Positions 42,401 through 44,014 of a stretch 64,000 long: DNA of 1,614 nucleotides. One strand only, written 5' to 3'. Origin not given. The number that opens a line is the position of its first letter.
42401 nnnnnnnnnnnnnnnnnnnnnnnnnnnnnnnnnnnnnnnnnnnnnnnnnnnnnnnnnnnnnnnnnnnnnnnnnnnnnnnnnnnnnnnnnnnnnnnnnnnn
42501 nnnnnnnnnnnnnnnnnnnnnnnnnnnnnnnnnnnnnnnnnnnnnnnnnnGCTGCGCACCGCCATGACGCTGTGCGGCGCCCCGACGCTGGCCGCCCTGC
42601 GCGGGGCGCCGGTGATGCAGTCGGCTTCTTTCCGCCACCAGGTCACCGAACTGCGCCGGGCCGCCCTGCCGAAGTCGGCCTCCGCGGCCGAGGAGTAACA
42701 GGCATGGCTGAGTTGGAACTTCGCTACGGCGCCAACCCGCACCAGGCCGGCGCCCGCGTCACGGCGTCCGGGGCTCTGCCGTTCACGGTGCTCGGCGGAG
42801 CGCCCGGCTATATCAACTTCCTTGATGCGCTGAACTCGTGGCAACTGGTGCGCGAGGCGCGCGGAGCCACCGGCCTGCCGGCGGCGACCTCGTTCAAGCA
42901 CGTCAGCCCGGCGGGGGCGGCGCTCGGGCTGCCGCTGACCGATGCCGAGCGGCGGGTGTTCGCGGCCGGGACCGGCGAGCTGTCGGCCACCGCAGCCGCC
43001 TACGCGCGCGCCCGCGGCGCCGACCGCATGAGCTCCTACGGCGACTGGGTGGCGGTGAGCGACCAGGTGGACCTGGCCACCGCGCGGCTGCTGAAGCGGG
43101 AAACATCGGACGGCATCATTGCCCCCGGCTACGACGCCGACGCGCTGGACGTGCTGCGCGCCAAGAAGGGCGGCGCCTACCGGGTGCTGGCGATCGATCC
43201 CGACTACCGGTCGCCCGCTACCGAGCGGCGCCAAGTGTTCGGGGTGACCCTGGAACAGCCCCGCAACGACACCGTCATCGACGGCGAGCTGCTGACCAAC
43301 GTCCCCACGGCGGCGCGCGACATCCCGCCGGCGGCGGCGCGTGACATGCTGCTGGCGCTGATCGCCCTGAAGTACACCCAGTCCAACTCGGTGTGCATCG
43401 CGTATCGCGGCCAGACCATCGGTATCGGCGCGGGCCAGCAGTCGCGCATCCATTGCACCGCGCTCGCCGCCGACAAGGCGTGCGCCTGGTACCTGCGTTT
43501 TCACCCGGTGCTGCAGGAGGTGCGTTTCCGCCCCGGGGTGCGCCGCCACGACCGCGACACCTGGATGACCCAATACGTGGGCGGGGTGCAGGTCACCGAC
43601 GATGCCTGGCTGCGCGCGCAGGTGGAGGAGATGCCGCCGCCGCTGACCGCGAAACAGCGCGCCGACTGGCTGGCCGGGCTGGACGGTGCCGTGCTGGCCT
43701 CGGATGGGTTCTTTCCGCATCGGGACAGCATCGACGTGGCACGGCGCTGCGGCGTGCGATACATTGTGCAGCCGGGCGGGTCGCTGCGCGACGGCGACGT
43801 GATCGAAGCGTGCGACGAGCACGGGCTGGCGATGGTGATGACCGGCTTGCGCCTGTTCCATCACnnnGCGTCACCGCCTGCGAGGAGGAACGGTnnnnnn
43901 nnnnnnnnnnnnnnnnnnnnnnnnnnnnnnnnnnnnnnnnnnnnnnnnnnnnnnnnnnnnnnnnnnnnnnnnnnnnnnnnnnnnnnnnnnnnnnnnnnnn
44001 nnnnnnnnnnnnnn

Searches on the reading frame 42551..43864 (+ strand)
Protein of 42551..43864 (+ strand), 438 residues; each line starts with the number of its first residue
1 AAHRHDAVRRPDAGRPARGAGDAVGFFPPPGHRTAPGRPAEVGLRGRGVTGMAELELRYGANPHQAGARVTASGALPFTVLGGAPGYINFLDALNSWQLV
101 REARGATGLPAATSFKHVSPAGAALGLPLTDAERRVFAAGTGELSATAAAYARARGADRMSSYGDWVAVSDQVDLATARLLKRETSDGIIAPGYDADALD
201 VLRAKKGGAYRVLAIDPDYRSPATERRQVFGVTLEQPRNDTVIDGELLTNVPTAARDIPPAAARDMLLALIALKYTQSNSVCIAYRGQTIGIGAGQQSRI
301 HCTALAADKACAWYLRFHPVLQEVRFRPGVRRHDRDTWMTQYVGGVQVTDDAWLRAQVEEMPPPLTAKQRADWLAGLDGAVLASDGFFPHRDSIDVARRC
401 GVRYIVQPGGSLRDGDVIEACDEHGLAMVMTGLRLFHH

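Call 55: search_protein_families(library=pfam, proteins=[window:42551-43864:+], max_evalue=0.00001)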
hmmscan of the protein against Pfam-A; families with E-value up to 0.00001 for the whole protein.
window:42551-43864:+ (438 aa): 1 family
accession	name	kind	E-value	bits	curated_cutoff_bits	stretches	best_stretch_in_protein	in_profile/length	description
PF01808.24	AICARFT_IMPCHas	-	8.4e-57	193.4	25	1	53-309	75-311/311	AICARFT/IMPCHase bienzyme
